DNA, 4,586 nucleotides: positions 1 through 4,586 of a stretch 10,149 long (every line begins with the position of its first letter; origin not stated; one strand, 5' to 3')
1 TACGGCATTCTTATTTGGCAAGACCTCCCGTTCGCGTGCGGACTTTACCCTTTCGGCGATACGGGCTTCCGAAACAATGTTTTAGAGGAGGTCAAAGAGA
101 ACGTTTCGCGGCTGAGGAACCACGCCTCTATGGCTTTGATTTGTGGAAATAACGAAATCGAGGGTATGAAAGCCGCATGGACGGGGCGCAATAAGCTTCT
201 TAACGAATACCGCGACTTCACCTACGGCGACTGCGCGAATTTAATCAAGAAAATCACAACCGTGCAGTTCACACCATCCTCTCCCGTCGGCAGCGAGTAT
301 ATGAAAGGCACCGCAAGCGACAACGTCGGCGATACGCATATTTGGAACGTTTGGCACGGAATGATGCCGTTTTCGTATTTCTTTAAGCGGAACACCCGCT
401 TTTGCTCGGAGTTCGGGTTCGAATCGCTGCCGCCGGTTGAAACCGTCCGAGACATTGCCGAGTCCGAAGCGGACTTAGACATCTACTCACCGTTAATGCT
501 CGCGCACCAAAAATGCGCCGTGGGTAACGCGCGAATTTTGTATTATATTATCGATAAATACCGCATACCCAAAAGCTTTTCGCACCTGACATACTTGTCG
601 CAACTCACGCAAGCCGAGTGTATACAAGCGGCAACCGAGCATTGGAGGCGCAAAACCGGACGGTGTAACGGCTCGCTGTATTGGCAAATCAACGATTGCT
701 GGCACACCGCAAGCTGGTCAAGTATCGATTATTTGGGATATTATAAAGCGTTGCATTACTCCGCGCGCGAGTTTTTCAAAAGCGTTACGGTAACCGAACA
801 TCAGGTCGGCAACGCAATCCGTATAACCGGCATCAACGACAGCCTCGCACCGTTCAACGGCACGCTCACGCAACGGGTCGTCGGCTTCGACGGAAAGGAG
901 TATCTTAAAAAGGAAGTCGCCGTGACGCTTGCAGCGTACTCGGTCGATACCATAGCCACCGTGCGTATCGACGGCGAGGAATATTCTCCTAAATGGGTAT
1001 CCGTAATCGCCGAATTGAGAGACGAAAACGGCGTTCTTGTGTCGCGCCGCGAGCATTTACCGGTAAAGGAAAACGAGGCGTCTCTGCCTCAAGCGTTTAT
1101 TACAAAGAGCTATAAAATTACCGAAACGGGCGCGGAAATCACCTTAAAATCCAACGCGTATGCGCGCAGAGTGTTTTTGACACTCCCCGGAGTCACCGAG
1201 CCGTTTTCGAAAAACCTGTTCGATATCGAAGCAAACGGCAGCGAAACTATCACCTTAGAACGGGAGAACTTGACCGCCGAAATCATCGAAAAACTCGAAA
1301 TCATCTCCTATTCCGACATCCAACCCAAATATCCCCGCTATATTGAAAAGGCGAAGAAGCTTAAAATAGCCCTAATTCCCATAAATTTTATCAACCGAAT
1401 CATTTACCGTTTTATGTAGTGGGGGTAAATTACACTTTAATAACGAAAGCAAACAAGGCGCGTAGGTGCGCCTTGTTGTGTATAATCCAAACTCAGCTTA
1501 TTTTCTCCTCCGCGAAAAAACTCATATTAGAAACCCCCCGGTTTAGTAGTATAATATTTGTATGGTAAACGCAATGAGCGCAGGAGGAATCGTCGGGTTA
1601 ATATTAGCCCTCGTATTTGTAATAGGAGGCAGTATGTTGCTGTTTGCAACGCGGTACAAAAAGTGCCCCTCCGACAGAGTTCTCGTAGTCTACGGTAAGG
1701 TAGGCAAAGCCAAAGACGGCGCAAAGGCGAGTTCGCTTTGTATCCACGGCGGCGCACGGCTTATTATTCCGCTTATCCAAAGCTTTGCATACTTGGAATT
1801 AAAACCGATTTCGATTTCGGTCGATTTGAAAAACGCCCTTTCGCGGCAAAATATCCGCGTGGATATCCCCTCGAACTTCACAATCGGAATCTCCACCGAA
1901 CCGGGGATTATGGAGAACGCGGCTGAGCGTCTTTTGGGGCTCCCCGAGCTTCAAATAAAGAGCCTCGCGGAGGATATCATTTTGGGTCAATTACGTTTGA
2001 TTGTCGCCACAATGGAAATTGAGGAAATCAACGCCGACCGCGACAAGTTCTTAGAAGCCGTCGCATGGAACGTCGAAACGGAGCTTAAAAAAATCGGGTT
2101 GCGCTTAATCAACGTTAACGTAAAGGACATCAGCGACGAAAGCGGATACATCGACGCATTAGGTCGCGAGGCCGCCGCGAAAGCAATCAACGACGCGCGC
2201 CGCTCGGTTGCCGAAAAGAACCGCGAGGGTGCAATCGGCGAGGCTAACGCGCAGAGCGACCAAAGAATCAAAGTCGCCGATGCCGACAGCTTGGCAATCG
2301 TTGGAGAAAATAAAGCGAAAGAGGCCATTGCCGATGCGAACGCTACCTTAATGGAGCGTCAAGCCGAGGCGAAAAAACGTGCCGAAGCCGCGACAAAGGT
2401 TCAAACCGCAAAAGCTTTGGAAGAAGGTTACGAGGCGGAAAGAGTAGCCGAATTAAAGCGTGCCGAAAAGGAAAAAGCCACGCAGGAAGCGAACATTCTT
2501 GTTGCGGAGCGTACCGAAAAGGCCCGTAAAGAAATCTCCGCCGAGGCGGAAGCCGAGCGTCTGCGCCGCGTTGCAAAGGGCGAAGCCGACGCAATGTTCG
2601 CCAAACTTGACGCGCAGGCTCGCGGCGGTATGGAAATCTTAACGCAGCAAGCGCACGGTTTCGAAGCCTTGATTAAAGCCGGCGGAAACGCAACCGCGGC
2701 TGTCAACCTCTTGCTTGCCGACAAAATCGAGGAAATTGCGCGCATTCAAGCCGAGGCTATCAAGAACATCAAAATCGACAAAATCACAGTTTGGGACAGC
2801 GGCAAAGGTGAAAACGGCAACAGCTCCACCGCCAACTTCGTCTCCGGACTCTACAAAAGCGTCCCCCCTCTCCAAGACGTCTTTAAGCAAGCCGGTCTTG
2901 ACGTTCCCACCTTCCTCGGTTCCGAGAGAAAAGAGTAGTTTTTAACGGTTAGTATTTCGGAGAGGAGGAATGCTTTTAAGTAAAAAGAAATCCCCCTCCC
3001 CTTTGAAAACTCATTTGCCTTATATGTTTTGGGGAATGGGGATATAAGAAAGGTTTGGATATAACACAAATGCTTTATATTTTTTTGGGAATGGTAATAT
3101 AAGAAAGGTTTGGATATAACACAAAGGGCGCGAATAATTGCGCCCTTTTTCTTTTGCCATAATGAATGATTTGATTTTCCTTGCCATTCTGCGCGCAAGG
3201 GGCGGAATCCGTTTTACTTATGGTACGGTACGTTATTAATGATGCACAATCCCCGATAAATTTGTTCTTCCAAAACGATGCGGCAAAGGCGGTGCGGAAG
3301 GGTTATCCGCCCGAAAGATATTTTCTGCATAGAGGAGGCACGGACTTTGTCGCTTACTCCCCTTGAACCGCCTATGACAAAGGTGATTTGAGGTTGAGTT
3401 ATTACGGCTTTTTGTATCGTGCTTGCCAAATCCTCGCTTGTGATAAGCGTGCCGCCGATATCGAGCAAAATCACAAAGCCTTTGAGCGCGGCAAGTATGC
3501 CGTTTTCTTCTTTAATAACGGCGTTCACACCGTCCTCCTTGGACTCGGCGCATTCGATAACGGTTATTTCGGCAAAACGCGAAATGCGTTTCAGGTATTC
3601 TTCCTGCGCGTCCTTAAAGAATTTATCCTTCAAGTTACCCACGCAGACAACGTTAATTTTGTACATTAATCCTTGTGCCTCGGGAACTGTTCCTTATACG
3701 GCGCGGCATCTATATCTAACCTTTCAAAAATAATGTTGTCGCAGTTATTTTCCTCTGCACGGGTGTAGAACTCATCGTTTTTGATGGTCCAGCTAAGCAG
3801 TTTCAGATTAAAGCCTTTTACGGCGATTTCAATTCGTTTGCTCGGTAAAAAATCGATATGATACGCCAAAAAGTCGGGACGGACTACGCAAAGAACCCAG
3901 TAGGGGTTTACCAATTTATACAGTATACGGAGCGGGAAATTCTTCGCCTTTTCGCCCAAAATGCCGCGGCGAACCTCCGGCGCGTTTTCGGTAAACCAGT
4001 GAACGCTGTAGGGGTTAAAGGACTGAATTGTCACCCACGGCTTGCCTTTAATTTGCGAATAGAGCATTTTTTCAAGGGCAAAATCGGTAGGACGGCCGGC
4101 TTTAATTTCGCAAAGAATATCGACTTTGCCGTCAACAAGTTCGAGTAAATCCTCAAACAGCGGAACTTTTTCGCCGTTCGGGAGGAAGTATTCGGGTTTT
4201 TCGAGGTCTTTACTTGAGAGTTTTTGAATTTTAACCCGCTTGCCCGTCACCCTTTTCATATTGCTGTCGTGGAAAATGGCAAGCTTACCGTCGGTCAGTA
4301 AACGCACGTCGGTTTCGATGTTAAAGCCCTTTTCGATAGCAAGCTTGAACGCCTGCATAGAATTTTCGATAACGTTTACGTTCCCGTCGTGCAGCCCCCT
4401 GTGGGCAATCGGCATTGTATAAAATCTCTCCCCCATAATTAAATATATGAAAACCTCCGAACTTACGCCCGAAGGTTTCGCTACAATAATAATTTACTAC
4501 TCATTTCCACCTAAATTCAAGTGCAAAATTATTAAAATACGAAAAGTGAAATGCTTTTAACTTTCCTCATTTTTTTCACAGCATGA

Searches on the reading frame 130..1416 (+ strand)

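Call 69: search_protein_families(library=pfam, proteins=[window:130-1416:+], max_evalue=0.001)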
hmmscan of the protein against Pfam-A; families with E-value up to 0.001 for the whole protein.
window:130-1416:+ (429 aa): 2 families
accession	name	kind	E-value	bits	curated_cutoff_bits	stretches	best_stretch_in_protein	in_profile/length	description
PF17753.7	Ig_mannosidase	-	9.9e-11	41.6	22.6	1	320-396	2-80/81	Ig-fold domain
PF17786.7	Mannosidase_ig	-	2.1e-10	41.5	23.4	1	230-313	3-88/91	Mannosidase Ig/CBM-like domain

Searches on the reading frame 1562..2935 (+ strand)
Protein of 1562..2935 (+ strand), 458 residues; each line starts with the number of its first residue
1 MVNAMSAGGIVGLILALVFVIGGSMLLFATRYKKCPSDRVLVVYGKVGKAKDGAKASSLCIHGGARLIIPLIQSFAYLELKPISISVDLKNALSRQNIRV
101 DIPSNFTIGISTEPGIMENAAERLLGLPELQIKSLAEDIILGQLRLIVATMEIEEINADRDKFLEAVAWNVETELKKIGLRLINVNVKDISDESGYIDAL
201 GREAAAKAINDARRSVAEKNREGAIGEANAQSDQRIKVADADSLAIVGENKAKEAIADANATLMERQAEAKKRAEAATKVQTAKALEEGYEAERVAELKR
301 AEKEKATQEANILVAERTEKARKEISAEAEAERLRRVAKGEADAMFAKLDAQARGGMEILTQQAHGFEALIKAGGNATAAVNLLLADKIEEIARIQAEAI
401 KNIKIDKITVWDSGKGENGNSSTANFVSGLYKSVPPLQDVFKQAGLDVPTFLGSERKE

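Call 69: search_protein_families(library=pfam, proteins=[window:1562-2935:+], max_evalue=0.001)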
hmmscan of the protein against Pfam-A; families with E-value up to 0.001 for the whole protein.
window:1562-2935:+ (458 aa): 1 family
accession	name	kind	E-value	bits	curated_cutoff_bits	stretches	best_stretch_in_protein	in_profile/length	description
PF01145.31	Band_7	-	9.4e-23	81.6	23.6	1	36-220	4-175/176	SPFH domain / Band 7 family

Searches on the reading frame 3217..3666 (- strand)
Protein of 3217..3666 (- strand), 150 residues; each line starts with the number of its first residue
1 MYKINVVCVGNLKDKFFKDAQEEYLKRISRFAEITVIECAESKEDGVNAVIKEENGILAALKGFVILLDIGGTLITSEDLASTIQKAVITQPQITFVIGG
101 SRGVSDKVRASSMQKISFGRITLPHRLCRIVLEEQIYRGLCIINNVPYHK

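Call 69: search_protein_families(library=pfam, proteins=[window:3217-3666:-], max_evalue=0.001)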
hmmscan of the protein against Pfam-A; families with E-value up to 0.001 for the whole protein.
window:3217-3666:- (150 aa): 1 family
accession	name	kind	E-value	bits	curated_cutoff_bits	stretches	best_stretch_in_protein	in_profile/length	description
PF02590.22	SPOUT_MTase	-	1e-42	146.2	27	1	3-149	2-154/154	Predicted SPOUT methyltransferase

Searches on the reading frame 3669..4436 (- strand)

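Call 69: search_protein_families(library=pfam, proteins=[window:3669-4436:-], max_evalue=0.001)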
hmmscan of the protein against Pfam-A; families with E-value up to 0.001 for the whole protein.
window:3669-4436:- (256 aa): 1 family
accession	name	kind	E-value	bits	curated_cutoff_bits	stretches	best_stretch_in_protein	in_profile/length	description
PF03009.23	GDPD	-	1.7e-21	77.9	23.6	1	12-241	1-243/244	Glycerophosphoryl diester phosphodiesterase family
